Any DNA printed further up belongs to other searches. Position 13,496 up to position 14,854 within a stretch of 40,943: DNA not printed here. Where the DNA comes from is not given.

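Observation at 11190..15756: Uncharacterised cluster: 499-aa Zn-ribbon protein, Mch homolog and atypical M19 dipeptidase-like enzyme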

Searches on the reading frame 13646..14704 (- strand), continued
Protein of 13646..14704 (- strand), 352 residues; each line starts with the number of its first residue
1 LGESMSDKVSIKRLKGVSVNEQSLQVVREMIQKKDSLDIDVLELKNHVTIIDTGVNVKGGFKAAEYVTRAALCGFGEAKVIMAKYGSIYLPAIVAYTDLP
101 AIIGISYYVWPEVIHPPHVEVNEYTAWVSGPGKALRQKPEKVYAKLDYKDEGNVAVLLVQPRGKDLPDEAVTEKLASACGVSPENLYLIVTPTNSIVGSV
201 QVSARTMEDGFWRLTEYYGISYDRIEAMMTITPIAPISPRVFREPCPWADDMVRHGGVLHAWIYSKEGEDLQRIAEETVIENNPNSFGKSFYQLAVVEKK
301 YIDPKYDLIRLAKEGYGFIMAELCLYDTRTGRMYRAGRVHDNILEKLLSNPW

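Call 56: search_protein_families(library=pfam, proteins=[L029:8687-9874:-, L029:13510-14880:+, L036:1726-2880:+, L036:4362-5417:+, L036:5453-6736:+, L036:10983-12275:-, L036:13058-14896:-, L033:8824-9759:-, L038:5057-6382:-, L038:7532-8422:-], max_evalue=0.0001)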
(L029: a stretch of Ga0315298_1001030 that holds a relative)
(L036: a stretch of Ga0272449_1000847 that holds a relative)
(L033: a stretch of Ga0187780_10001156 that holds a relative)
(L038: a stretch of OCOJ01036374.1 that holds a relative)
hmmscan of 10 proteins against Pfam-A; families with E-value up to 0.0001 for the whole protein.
L029:8687-9874:- (395 aa): 3 families
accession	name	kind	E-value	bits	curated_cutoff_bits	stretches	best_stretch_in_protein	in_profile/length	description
PF07690.21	MFS_1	-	3e-52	178.1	33.4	2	17-221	2-216/347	Major Facilitator Superfamily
PF12832.13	MFS_1_like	-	1.3e-12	48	25.2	1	16-164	217-366/373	MFS_1 like family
PF13347.12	MFS_2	-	2.9e-07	29.8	27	1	12-159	225-377/427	MFS/sugar transport protein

L029:13510-14880:+ (456 aa): 1 family
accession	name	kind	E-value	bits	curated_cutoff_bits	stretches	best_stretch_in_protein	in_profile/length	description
PF00202.27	Aminotran_3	-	6.7e-102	341.6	30.5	1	47-449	10-403/403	Aminotransferase class-III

L036:1726-2880:+ (384 aa): 3 families
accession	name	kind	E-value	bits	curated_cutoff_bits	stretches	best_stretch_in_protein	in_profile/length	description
PF25137.1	ADH_Fe_C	-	7.4e-55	186.1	27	1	188-383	1-193/194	Fe-containing alcohol dehydrogenase family, C-terminal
PF00465.25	Fe-ADH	-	1.3e-52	178.2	31.3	1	10-177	3-168/168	Iron-containing alcohol dehydrogenase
PF13685.12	Fe-ADH_2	-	3.6e-09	37.2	28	1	13-108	2-95/149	Iron-containing alcohol dehydrogenase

L036:4362-5417:+ (351 aa): 1 family
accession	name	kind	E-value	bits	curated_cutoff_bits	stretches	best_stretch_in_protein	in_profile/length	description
PF00296.26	Bac_luciferase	-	1.2e-53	183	27.9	1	35-323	24-313/314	Luciferase-like monooxygenase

L036:5453-6736:+ (427 aa): 2 families
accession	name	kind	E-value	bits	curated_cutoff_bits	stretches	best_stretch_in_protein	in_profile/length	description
PF01979.26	Amidohydro_1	-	2.4e-43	149.1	25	1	61-420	1-344/345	Amidohydrolase family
PF07969.17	Amidohydro_3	-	3.3e-14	53.7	29.7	1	216-399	247-449/472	Amidohydrolase family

L036:10983-12275:- (430 aa): 3 families
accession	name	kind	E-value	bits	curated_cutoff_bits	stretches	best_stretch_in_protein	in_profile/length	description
PF02589.21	LUD_dom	-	1.1e-28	100.7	22.6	1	70-298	3-189/189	LUD domain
PF13183.11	Fer4_8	-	3.2e-08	34.4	27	1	314-382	3-68/68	4Fe-4S dicluster domain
PF13534.11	Fer4_17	-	1.9e-06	28.8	22.2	1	316-383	2-61/61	4Fe-4S dicluster domain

L036:13058-14896:- (612 aa): 2 families
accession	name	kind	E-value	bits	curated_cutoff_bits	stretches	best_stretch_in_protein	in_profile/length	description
PF01314.23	AFOR_C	-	8.1e-144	479.9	27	1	219-608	3-385/385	Aldehyde ferredoxin oxidoreductase, domains 2 & 3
PF02730.20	AFOR_N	-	7.8e-79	264.5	29.8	1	8-203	3-198/199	Aldehyde ferredoxin oxidoreductase, N-terminal domain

L033:8824-9759:- (311 aa): 3 families
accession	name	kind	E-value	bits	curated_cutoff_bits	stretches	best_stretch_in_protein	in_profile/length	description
PF13793.12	Pribosyltran_N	-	8.9e-27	93.7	25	1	3-115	2-114/117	N-terminal domain of ribose phosphate pyrophosphokinase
PF00156.33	Pribosyltran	-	5.9e-13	48.9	26.3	1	151-250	17-124/158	Phosphoribosyl transferase domain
PF14572.12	Pribosyl_synth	-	7.3e-09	36.3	27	1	211-280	81-150/184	Phosphoribosyl synthetase-associated domain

L038:5057-6382:- (441 aa): 2 families
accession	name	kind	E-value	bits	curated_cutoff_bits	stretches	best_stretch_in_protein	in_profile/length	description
PF00016.26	RuBisCO_large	-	6e-84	282.2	30.1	1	147-435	5-299/299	Ribulose bisphosphate carboxylase large chain, catalytic domain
PF02788.21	RuBisCO_large_N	-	4.4e-37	127.4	20.7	1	20-131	1-118/120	Ribulose bisphosphate carboxylase large chain, N-terminal domain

L038:7532-8422:- (296 aa): 3 families
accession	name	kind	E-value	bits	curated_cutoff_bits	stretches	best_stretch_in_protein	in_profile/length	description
PF13793.12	Pribosyltran_N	-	1.7e-27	96.1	25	1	1-115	1-115/117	N-terminal domain of ribose phosphate pyrophosphokinase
PF00156.33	Pribosyltran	-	1.7e-14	53.9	26.3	1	156-249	23-124/158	Phosphoribosyl transferase domain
PF14572.12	Pribosyl_synth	-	1.3e-07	32.2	27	1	215-280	86-151/184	Phosphoribosyl synthetase-associated domain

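Call 68: search_solved_structures(query=L002:6396-7700:-, max_evalue=1e-8)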
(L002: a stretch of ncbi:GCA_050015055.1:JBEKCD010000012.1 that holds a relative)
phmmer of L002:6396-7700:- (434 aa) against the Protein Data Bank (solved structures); distinct sequences matched with E-value up to 1e-8: 12.
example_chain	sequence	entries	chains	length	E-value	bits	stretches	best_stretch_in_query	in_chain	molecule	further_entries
4g68_B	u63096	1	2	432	2e-30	109.3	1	30-370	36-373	ABC transporter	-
4g68_A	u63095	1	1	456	2.3e-30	109.1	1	30-370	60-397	ABC transporter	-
8xba_A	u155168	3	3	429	1.3e-21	80.2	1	42-339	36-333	XylA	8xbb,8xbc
3vxb_A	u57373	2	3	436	6.1e-19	71.5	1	53-283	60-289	Putative sugar-binding lipoprotein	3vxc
3zkk_A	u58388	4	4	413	3.1e-15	59.2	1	29-414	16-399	XOS BINDING PROTEIN | PUTATIVE SUGAR TRANSPORTER SOLUTE-BINDING PROTEIN | SUGAR TRANSPORTER SOLUTE-BINDING PROTEIN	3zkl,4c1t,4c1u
7ehp_A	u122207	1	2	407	3.5e-13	52.5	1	76-338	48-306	chitin oligosaccahride binding protein NagB1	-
7eho_A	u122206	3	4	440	7.5e-13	51.4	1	79-302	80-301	Chitin oligosaccharide binding protein NagB2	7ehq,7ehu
5ci5_A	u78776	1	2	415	1.1e-11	47.6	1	34-304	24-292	Extracellular solute-binding protein family 1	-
6rjy_A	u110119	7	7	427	5.8e-10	41.9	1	32-307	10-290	Arabino-oligosaccharids-binding protein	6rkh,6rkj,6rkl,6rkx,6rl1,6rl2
4r6h_A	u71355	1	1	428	8e-10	41.4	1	30-355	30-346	Solute binding protein MsmE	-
4rk9_A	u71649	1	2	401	3.4e-09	39.4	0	31-360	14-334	Carbohydrate ABC transporter substrate-binding protein MsmE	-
5f7v_A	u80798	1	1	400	5.1e-09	38.8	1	36-340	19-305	Lmo0181 protein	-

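Call 69: search_protein_families(library=ncbifam, proteins=[L036:4362-5417:+, L036:5453-6736:+, L029:6293-7201:-, L033:11980-13026:-, L038:3065-3970:-, L038:6567-7490:-, L038:6417-7424:+, L029:3-1325:+, L006:12124-13056:+], max_evalue=1e-10)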
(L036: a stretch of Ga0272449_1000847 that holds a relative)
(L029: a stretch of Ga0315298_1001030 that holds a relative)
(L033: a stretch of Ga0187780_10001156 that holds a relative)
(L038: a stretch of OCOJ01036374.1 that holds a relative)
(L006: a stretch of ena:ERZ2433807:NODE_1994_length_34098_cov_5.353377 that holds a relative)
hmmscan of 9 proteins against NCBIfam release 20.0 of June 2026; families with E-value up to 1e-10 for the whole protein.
L036:4362-5417:+ (351 aa): 17 families
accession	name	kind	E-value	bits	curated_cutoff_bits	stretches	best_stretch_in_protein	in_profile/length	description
TIGR03555.1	F420_mer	equivalog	1.5e-86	290.8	348.7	1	23-347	1-325/325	5,10-methylenetetrahydromethanopterin reductase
NF002619.0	PRK02271.1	equivalog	1.6e-83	280.7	276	1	23-347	3-326/329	5,10-methylenetetrahydromethanopterin reductase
TIGR04024.1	F420_NP1902A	hypoth_equivalog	8.3e-40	136.5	345.4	1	35-338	16-321/330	TIGR04024 family LLM class F420-dependent oxidoreductase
TIGR03842.1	F420_CPS_4043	hypoth_equivalog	2.2e-36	125.6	295.45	1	23-349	2-329/329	TIGR03842 family LLM class F420-dependent oxidoreductase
TIGR03841.1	F420_Rv3093c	subfamily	4.3e-34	118.3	213.65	1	26-329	2-296/298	LLM class F420-dependent oxidoreductase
TIGR03564.1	F420_MSMEG_4879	subfamily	6.2e-30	104.7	234.25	1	39-261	4-222/265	TIGR03564 family F420-dependent LLM class oxidoreductase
TIGR03559.1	F420_Rv3520c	subfamily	1e-26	93.8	335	1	24-327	3-324/325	LLM class F420-dependent oxidoreductase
TIGR03857.1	F420_MSMEG_2249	hypoth_equivalog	3.8e-23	82.2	218.4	1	62-256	39-233/329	TIGR03857 family LLM class F420-dependent oxidoreductase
TIGR03557.1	F420_G6P_family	subfamily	2.4e-22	79.5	210.4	1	41-349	20-314/316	TIGR03557 family F420-dependent LLM class oxidoreductase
TIGR03617.1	F420_MSMEG_2256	subfamily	6.8e-21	74.5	278.15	1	43-320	4-292/318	TIGR03617 family F420-dependent LLM class oxidoreductase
TIGR03554.1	F420_G6P_DH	equivalog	8.2e-20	71.1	420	1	35-349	17-330/331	glucose-6-phosphate dehydrogenase (coenzyme-F420)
TIGR03619.1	F420_Rv2161c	subfamily_domain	8.8e-19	68.1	166.9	1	56-252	38-235/247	TIGR03619 family F420-dependent LLM class oxidoreductase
TIGR04465.1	ArgArg_F420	equivalog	1.1e-17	64.2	470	1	41-245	67-278/364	F420-dependent hydroxymycolic acid dehydrogenase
TIGR03621.1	F420_MSMEG_2516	subfamily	8.2e-17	61.3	213.15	1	23-208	3-183/295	TIGR03621 family F420-dependent LLM class oxidoreductase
TIGR03885.1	flavin_revert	hypoth_equivalog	9.4e-17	61.2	398.7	1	71-348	54-314/315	TIGR03885 family FMN-dependent LLM class oxidoreductase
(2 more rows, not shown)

L036:5453-6736:+ (427 aa): 8 families
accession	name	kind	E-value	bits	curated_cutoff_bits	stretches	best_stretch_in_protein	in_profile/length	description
NF051886.1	XaaProDiPepCaul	equivalog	8.2e-91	305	500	1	14-418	5-394/398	Xaa-Pro dipeptidase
TIGR01224.1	hutI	equivalog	2.5e-16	59.5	298.15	0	311-402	282-359/377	imidazolonepropionase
NF006679.0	PRK09228.1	subfamily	9.4e-13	47.7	351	0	323-395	311-386/433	guanine deaminase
NF006055.0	PRK08203.1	equivalog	8e-12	44.4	532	0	355-408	352-403/455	8-oxoguanine deaminase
TIGR02967.1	guan_deamin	equivalog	1.1e-11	44.4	375.4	0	319-394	288-360/401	guanine deaminase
NF011990.0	PRK15446.2-6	subfamily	3.3e-11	42.5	233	0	361-420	330-381/390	alpha-D-ribose 1-methylphosphonate 5-triphosphate diphosphatase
NF005557.0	PRK07228.1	equivalog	3.3e-11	42.5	522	0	356-397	336-377/445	5'-deoxyadenosine deaminase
NF006056.0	PRK08204.1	subfamily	8e-11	41.4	391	0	25-73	22-67/449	hypothetical protein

L029:6293-7201:- (302 aa): 2 families
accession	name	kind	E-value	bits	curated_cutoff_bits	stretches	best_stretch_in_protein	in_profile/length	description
NF002554.0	PRK02114.1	subfamily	2.2e-62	211.1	297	1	1-300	1-296/297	formylmethanofuran--tetrahydromethanopterin N-formyltransferase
TIGR03119.1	one_C_fhcD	equivalog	7.3e-60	202.9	292.6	1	8-298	1-287/288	formylmethanofuran--tetrahydromethanopterin N-formyltransferase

L033:11980-13026:- (348 aa): 2 families
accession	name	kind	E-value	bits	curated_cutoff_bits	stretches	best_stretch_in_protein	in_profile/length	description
NF002554.0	PRK02114.1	subfamily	1.3e-53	182.4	297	1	48-346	2-296/297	formylmethanofuran--tetrahydromethanopterin N-formyltransferase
TIGR03119.1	one_C_fhcD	equivalog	3.8e-49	167.7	292.6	1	54-345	1-288/288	formylmethanofuran--tetrahydromethanopterin N-formyltransferase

L038:3065-3970:- (301 aa): 4 families
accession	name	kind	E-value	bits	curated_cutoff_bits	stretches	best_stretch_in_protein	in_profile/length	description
NF004019.1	PRK05481.1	subfamily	3e-118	394.3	203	1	6-287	1-280/286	lipoyl synthase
NF009544.0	PRK12928.1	subfamily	3.4e-113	377.9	210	1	4-282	18-295/300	lipoyl synthase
TIGR00510.1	lipA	equivalog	2.2e-110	368.7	310.25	1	6-287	17-297/302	lipoyl synthase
NF053790.1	LplA_LipA_fuse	exception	7.1e-109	365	800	1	5-281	332-604/606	bifunctional lipoate--protein ligase/lipoyl synthase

L038:6567-7490:- (307 aa): 0 families

L038:6417-7424:+ (335 aa): 8 families
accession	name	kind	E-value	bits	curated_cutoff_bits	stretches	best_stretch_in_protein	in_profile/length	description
TIGR00511.1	ribulose_e2b2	equivalog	1.4e-116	389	314.1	1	27-330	2-300/301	ribose 1,5-bisphosphate isomerase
TIGR00524.1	eIF-2B_rel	subfamily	8.2e-87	291.1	185.85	1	27-318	4-303/303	S-methyl-5-thioribose-1-phosphate isomerase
NF004326.0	PRK05720.1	subfamily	2.1e-70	237.3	271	1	27-319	40-343/358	s-methyl-5-thioribose-1-phosphate isomerase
TIGR00512.1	salvage_mtnA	equivalog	6.1e-64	216.1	279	1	27-316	30-333/335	S-methyl-5-thioribose-1-phosphate isomerase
NF004700.0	PRK06036.1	equivalog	7e-55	186.4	528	1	23-318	29-330/339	S-methyl-5-thioribose-1-phosphate isomerase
NF004436.0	PRK05772.1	equivalog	6.2e-49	167.2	521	1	27-317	46-350/363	S-methyl-5-thioribose-1-phosphate isomerase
NF006210.0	PRK08335.1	equivalog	5.7e-44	150.4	339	1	29-319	8-273/275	translation initiation factor IF-2B subunit alpha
NF004994.0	PRK06372.1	equivalog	3e-21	76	249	1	138-318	79-248/253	translation initiation factor IF-2B subunit delta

L029:3-1325:+ (440 aa): 0 families

L006:12124-13056:+ (310 aa): 20 families
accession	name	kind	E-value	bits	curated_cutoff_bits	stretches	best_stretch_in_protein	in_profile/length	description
NF053626.1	RibKinHalex1628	equivalog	5.3e-41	141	330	1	8-299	11-293/293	ATP-dependent ribose-1-phosphate kinase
TIGR02152.1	D_ribokin_bact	equivalog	4e-40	138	299.65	1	2-293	2-296/298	ribokinase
TIGR04382.1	myo_inos_iolC_N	equivalog_domain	1e-35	123.5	300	2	169-296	182-308/309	5-dehydro-2-deoxygluconokinase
NF007321.0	PRK09813.1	equivalog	1.7e-32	113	247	2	31-128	20-117/261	fructoselysine 6-kinase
NF041134.1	R1P_kin_Thcocales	equivalog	4.6e-31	108.3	500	1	3-301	5-286/291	ADP-dependent ribose-1-phosphate kinase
NF008353.0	PRK11142.1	equivalog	3.5e-27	95.7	341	1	1-299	5-305/307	ribokinase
NF006957.1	PRK09434.1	equivalog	6.6e-25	88.2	450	1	34-273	26-275/302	fructokinase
NF040938.1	KDG_KDGal_kin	equivalog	1.6e-21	76.7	400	1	36-298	31-304/305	bifunctional 2-dehydro-3-deoxygluconokinase/2-dehydro-3-deoxygalactonokinase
NF049991.1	TagKinase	equivalog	2.1e-20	72.8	420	1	33-297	39-315/321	tagatose kinase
NF047869.1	myo_kin_aldol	exception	3.4e-20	71.9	600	1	30-93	34-96/586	bifunctional 5-dehydro-2-deoxygluconokinase/5-dehydro-2-deoxyphosphogluconate aldolase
NF041332.1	KDG_KDGal_kin_Halo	equivalog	3.6e-20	72.6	440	1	208-299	223-312/320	bifunctional 2-dehydro-3-deoxygluconokinase/2-dehydro-3-deoxygalactonokinase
TIGR03168.1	1-PFK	subfamily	1.4e-18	66.9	216.4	1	200-283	205-286/305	hexose kinase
TIGR03828.1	pfkB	equivalog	1.1e-17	64.1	292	1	200-283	205-286/305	1-phosphofructokinase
NF041633.1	trifunc_aldol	exception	1.6e-15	56.6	700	0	229-297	502-570/580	KHG/KDPG aldolase/sugar kinase fusion protein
TIGR02198.1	rfaE_dom_I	equivalog_domain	3.8e-15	55.8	345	1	25-285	38-303/315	D-glycero-beta-D-manno-heptose-7-phosphate kinase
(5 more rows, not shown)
